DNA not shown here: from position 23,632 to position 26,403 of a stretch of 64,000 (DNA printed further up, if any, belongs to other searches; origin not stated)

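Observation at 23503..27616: GHKL ATPase tail-to-tail with, and overlapping by 12 bp, an HTH-controlled SPPY methyltransferase: candidate MORC/paraMORC-like restriction module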

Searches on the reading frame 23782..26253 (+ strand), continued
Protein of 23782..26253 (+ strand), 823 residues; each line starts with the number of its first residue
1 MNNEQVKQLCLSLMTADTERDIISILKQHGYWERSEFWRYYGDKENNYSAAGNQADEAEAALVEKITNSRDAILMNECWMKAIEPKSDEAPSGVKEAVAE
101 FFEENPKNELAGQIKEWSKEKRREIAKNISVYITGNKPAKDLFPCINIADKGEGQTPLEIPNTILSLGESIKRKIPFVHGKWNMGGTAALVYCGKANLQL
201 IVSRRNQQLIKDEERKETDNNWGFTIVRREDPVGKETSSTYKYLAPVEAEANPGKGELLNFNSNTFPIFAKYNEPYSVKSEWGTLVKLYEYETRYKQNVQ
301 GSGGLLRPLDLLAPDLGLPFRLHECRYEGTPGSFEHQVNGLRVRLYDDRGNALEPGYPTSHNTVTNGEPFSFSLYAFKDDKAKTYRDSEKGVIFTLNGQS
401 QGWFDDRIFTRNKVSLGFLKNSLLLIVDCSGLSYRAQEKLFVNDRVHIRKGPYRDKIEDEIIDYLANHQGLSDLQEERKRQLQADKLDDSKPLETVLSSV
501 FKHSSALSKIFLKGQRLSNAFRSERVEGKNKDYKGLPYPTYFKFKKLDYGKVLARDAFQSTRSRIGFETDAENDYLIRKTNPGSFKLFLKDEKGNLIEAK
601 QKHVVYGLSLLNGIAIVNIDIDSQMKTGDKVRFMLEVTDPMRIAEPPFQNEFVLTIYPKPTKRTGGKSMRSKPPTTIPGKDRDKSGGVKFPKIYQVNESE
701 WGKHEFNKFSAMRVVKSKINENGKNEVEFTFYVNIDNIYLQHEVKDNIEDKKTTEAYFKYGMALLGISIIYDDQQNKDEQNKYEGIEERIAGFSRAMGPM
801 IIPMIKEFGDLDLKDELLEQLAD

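Call 27: predict_structure(alignment_id=A1)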
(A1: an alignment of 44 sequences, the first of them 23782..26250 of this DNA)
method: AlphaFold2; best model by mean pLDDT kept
length: 823 residues; sequences in the alignment: 44
mean_pLDDT: 79.2   pTM: 0.61
mean pLDDT of the five models: 79.2, 78.8, 77.7, 76.4, 76.1
residues with pLDDT >= 90: 267; 70-90: 386; 50-70: 73; < 50: 97
segments of 3 or more residues with pLDDT < 50: 486-531, 661-691, 720-724, 810-823
pLDDT, mean of each block of 10 residues (from residue 1): 95 97 97 93 78 74 89 93 89 90 88 89 95 91 94 93 73 70 68 93 94 80 95 81 93 89 97 94 97 85 82 90 87 83 90 90 85 91 86 89 87 77 91 85 80 91 86 79 49 38 36 29 35 77 83 87 87 80 89 85 84 86 81 89 72 87 34 40 32 75 83 68 56 87 78 77 75 65 75 84 63 39 37
secondary structure, 60 per line:
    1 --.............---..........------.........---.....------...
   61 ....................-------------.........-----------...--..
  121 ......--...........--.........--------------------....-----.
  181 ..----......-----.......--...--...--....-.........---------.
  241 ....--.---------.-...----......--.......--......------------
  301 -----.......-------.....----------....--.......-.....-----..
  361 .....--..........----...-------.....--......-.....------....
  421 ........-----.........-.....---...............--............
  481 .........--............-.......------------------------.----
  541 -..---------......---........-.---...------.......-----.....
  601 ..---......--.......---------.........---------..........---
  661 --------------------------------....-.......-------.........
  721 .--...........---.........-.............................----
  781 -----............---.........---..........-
elements in order (helices of 4 or more, strands of 3 or more residues): H3-15 H19-28 E38-40 H47-51 H58-80 H94-102 H119-126 E129-139 E142-150 H171-174 H187-192 E198-204 H217-220 E222-230 E240-244 E259-261 E266-271 E274-280 E283-288 H306-312 E320-324 E335-338 H341-347 H349-352 E359-365 E368-377 E392-396 E399-404 H406-410 H417-422 E423-428 H434-440 E444-448 H452-466 H469-489 H492-503 H505-511 E553-558 E562-569 E584-590 E596-598 H599-602 E606-611 E614-620 E630-638 E648-657 E693-696 H698-704 E712-721 E724-734 H738-746 H748-776 H786-797 H801-809 H813-822

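Call 28: search_protein_representatives(alignment_id=A1)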
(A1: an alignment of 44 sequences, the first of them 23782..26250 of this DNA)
Query: 44 sequences, 828 profile positions. Proteins with E-value up to 0.001 (for the whole library): 3105; up to 1e-10: 2282; up to 1e-30: 1136. The best 150 are listed.
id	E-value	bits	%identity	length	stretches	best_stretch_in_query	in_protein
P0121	0.0e+00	1220.7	-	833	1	1-821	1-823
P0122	0.0e+00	1202.5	-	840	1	1-823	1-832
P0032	0.0e+00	1192.3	-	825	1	6-826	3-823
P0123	0.0e+00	1064.9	-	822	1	2-817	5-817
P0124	0.0e+00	1019.3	-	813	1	5-820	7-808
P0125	0.0e+00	1014.3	-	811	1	1-819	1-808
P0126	2.9e-298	1007.8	-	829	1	1-820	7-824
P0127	3.3e-298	1007.6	-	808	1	5-821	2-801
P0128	8.4e-296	999.6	-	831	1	1-820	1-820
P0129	1.7e-295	998.7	-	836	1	1-817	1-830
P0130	2.4e-292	988.2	-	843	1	1-821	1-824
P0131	2.8e-292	988.0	-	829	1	6-822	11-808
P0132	7.9e-292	986.5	-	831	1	1-817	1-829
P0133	4.8e-290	980.6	-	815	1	1-822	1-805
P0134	1.3e-284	962.7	-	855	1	1-821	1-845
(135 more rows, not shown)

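Call 31: fold_search(model_id=the predicted structure, library=pdb)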
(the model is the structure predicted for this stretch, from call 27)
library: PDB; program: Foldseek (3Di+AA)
matches with E <= 10: 1657; with E <= 0.001: 188
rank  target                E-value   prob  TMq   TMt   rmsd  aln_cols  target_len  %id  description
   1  4url_B                8.8e-10  1.00  0.21  0.40   9.6       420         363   13  Crystal Structure of Staph ParE43kDa in complex with KBD (released 2014-07-16)
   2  4pu9                  1.1e-09  1.00  0.22  0.43   9.2       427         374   12  E. coli GyrB 43-kDa N-terminal fragment in complex with ADP-BeF3 (released 2014-09-24)
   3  4wub                  2.4e-09  1.00  0.24  0.44   8.0       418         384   12  N-terminal 43 kDa fragment of the E. coli DNA gyrase B subunit grown from 100 mM KCl condition (released 2015-04-08)
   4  4prv                  2.7e-09  1.00  0.23  0.45   8.9       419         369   12  E. coli GyrB 43-kDa N-terminal fragment in complex with ADP (released 2014-09-24)
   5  4prx                  3.2e-09  1.00  0.22  0.42   8.4       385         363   12  E. coli GyrB 43-kDa N-terminal fragment in complex with ADP+Pi (released 2014-09-24)
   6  5j5p_A                4.0e-09  1.00  0.23  0.41  11.1       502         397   11  AMP-PNP-stabilized ATPase domain of topoisomerase IV from Streptococcus pneumoniae, complex type I (released 2017-07-26)
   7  3zkb_L                4.7e-09  1.00  0.24  0.44  10.6       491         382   10  CRYSTAL STRUCTURE OF THE ATPASE REGION OF Mycobacterium tuberculosis GyrB WITH AMPPNP (released 2013-09-18)
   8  5zxm_A                4.9e-09  1.00  0.25  0.45   8.2       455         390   12  Crystal Structure of GyraseB N-terminal at 1.93A Resolution (released 2019-05-22)
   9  6eng_A                5.2e-09  1.00  0.21  0.38  10.1       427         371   13  Crystal structure of the 43K ATPase domain of Escherichia coli gyrase B in complex with an aminocoumarin (released 2019-04-10)
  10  6rkw_B                5.8e-09  1.00  0.24  0.25  17.3       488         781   10  CryoEM structure of the complete E. coli DNA Gyrase complex bound to a 130 bp DNA duplex (released 2019-11-06)
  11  3zkb_B                6.2e-09  1.00  0.22  0.41  11.7       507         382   10  CRYSTAL STRUCTURE OF THE ATPASE REGION OF Mycobacterium tuberculosis GyrB WITH AMPPNP (released 2013-09-18)
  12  9gbv_B                6.5e-09  1.00  0.18  0.19  16.9       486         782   11  E.coli gyrase holocomplex with chirally wrapped 217 bp DNA fragment (released 2024-08-21)
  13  1ei1_A                7.3e-09  1.00  0.22  0.41   9.0       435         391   11  DIMERIZATION OF E. COLI DNA GYRASE B PROVIDES A STRUCTURAL MECHANISM FOR ACTIVATING THE ATPASE CATALYTIC CENTER (released 2000-03-31)
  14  9a68_B                7.7e-09  1.00  0.24  0.28  15.2       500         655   12  Integrative model of PARC-PARE by crosslinking MS and deep learning (released 2024-09-18)
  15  3zkb_I                8.6e-09  1.00  0.22  0.41  11.7       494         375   10  CRYSTAL STRUCTURE OF THE ATPASE REGION OF Mycobacterium tuberculosis GyrB WITH AMPPNP (released 2013-09-18)
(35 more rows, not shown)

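Call 35: find_related_loci(query=A1, collection=genome_contigs, flank=6000)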
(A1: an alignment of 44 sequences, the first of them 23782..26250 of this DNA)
Query A1 (823 aa) in genome_contigs; peptide patterns used: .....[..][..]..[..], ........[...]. (x = any residue, [..] = any of these).
395 stretches matched a pattern; 385 encode a relative of the query (tblastn E <= 1e-3); the best 80 are kept; 80 distinct loci.
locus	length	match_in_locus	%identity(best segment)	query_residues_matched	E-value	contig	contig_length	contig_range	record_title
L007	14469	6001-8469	72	1-822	0e+0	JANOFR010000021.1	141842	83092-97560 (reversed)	MAG: Chitinophagaceae bacterium isolate SOY_64_metabat_361 SOY_64_k141_1437844, whole genome shotgun sequence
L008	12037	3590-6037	68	7-823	0e+0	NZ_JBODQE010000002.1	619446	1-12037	Flagellimonas flava strain KQD4_2 NODE_2_length_619446_cov_100.980984, whole genome shotgun sequence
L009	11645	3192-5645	67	7-822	0e+0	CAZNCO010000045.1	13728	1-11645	MAG TPA_asm: uncultured Ohtaekwangia sp. isolate SRP093762_co1_48 genome assembly, contig: NODE_2636_length_13728_cov_6.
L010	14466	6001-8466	55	7-823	0e+0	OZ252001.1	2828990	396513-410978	MAG: Flavobacteriaceae bacterium isolate 152202f0-0f10-42af-8a40-c72789308232 genome assembly, chromosome: 1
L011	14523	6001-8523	48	1-822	0e+0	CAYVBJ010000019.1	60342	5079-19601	MAG TPA_asm: uncultured Balneolaceae bacterium isolate binchicken_co218_300 genome assembly, contig: NODE_243_length_603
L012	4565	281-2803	46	1-819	0e+0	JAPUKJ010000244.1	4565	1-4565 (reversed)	MAG: Ignavibacteria bacterium isolate KW1-S15_2 KW1-S15_2_cg244, whole genome shotgun sequence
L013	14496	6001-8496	45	2-816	0e+0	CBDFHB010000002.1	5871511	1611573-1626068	MAG: Candidatus Marinacidobacterales bacterium isolate 4f9178b5-c147-4fb2-a822-cd01c555588a genome assembly, contig: con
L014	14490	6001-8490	45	1-815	0e+0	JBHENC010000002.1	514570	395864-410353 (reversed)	MAG: Pyrinomonadaceae bacterium isolate S4_bin.28.strict S4_NODE_2, whole genome shotgun sequence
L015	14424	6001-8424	45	1-817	0e+0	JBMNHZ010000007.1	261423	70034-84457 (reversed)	MAG: Lutisporaceae bacterium isolate SBF912LR0HQ0046 contig_32512, whole genome shotgun sequence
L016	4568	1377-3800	45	1-817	0e+0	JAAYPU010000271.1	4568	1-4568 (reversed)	MAG: Clostridiales bacterium isolate AS22ysBPME_288 147265_AS22, whole genome shotgun sequence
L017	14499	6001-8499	43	1-815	0e+0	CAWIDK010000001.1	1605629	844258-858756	MAG: uncultured Gemmataceae bacterium isolate MFD01248.bin.2.72 genome assembly, contig: contig_10649, whole genome shot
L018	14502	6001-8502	43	1-815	0e+0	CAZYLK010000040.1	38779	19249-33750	MAG TPA_asm: uncultured Phycisphaeraceae bacterium isolate SRP193661_co1_22 genome assembly, contig: NODE_1096_length_38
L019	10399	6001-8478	44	1-814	0e+0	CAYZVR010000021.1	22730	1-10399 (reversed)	MAG TPA_asm: uncultured Acidobacteriota bacterium isolate SRP119689_co1_316 genome assembly, contig: NODE_2969_length_22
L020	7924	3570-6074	44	1-812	0e+0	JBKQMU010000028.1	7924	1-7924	MAG: Isosphaeraceae bacterium isolate LABRr1A1B1C__bin_94 LABRr1A1B1C_000000019665, whole genome shotgun sequence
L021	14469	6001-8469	42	1-815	0e+0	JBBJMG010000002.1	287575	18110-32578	MAG: Pyrinomonadaceae bacterium isolate RUP_SRG_38 NODE_39_length_287575_cov_11.887263, whole genome shotgun sequence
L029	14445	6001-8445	44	1-811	0e+0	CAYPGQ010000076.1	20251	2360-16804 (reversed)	MAG TPA_asm: uncultured Eubacteriales bacterium isolate SRP068000_co1_174 genome assembly, contig: NODE_3633_length_2025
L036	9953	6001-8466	43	1-812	0e+0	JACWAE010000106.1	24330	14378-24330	MAG: Dehalococcoidia bacterium isolate B_CHL_03 k141_180968, whole genome shotgun sequence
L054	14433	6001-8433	42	6-816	0e+0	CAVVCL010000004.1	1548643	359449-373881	MAG: uncultured Chloroflexia bacterium isolate MFD02416.bin.1.75 genome assembly, contig: contig_3050, whole genome shot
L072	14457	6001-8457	38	8-811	3e-178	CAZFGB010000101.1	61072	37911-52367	MAG TPA_asm: uncultured Pseudomonadales bacterium isolate SRP338948_co1_153 genome assembly, contig: k141_303724, whole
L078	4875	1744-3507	47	1-589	0e+0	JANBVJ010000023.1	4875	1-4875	MAG: Patescibacteria group bacterium isolate AMOR_Bin_143 NODE_26_length_4875_cov_22.724677, whole genome shotgun sequen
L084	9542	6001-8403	39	1-814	7e-174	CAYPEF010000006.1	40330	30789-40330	MAG TPA_asm: uncultured Rickettsiales bacterium isolate SRP278252_co2_163 genome assembly, contig: NODE_1786_length_4033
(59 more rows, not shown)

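Call 46: search_protein_families(library=pfam, alignment_id=A1, max_evalue=10)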
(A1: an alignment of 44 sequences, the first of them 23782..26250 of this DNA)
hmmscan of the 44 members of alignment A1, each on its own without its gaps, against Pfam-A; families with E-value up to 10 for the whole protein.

A. member 1, window:23782-26250:+ (823 aa): 1 family
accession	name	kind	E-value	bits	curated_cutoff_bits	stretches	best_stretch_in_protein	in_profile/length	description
PF25223.1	DUF7841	-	0.21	12.3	25.2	1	95-147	17-69/114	Domain of unknown function (DUF7841)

B. families by the number of members that match (of 44 scanned): 20 families
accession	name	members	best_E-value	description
PF13589.12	HATPase_c_3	4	0.075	Histidine kinase-, DNA gyrase B-, and HSP90-like ATPase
PF19993.5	DO-GTPase2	3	0.018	Double-GTPase 2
PF19831.4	DUF6312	3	0.092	Family of unknown function (DUF6312)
PF22542.1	Utp8_C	1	0.029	Utp8, C-terminal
PF18033.7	SpuA_C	1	0.049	SpuA C-terminal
PF05546.16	She9_MDM33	1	0.077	She9 / Mdm33 family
PF20962.2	Phage_p2_ORF12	1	0.13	Lactococcus lactis phage p2, ORF12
PF23161.1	HTH_RNase_II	1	0.15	Double HTH domain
PF15233.11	SYCE1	1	0.17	Synaptonemal complex central element protein 1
PF14137.11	DUF4304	1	0.18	Domain of unknown function (DUF4304)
PF13114.12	RecO_N_2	1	0.18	RecO N terminal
PF25223.1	DUF7841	1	0.21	Domain of unknown function (DUF7841)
PF24527.1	Ig-like_Pom152_9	1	0.21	Nucleoporin pom152-like, ninth immunoglobulin-like domain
PF21027.3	Sde0182_C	1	0.21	Cellulose-binding protein Sde0182, C-terminal domain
PF05205.17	COMPASS-Shg1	1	0.23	COMPASS (Complex proteins associated with Set1p) component shg1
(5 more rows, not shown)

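Call 50: search_protein_families(library=pfam, proteins=[L017:5268-5942:+, L072:5286-5987:+, L019:5499-5897:+, L015:5583-5981:+, L029:5392-5952:+, L036:5204-5896:+, L054:5474-5938:+, L084:5376-5987:+, L009:1821-2978:+, L007:4942-5991:+], max_evalue=0.1)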
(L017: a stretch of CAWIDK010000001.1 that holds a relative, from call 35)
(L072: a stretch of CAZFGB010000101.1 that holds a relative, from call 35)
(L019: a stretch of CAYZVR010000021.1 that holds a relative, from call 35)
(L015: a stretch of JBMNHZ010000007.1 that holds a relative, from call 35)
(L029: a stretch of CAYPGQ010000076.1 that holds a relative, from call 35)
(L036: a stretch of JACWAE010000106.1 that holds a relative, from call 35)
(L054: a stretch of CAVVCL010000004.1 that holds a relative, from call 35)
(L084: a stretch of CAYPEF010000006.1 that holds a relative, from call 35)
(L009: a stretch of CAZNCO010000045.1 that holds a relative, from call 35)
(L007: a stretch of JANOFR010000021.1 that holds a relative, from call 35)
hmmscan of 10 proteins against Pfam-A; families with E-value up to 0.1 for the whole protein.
L017:5268-5942:+ (224 aa): 0 families

L072:5286-5987:+ (233 aa): 0 families

L019:5499-5897:+ (132 aa): 3 families
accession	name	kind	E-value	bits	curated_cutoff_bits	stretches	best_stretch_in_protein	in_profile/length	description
PF01850.27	PIN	-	2e-23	83.7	23.6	1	4-124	1-118/120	PIN domain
PF14367.12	DUF4411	-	0.036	14.3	23.5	0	69-119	74-124/159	Domain of unknown function (DUF4411)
PF18480.7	DUF5615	-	0.069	13.5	23.8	0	102-122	40-60/110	Domain of unknown function (DUF5615)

L015:5583-5981:+ (132 aa): 0 families

L029:5392-5952:+ (186 aa): 1 family
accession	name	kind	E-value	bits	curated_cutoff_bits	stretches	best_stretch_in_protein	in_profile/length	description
PF05066.19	HARE-HTH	-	3.8e-09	37.3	25.9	1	105-169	3-71/71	HB1, ASXL, restriction endonuclease HTH domain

L036:5204-5896:+ (230 aa): 1 family
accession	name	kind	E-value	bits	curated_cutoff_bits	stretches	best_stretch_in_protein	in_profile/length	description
PF12728.13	HTH_17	-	1.1e-05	26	27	1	11-58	3-50/51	Helix-turn-helix domain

L054:5474-5938:+ (154 aa): 1 family
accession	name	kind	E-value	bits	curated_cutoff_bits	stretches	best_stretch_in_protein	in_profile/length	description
PF02229.22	PC4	-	2.1e-20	72.4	25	2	88-140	2-52/52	Transcriptional Coactivator p15 (PC4)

L084:5376-5987:+ (203 aa): 0 families

L009:1821-2978:+ (385 aa): 3 families
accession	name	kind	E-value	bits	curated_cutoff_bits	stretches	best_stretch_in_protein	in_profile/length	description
PF14072.11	DndB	-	1.5e-98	330.4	29.1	1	26-362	1-337/338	DNA-sulfur modification-associated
PF06245.16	DUF1015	-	0.00064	19.2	25.8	1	112-180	193-268/325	Protein of unknown function (DUF1015)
PF15134.11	CEP15-like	-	0.0097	16.3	27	1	235-273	66-101/110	Centrosomal protein 15-like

L007:4942-5991:+ (349 aa): 0 families
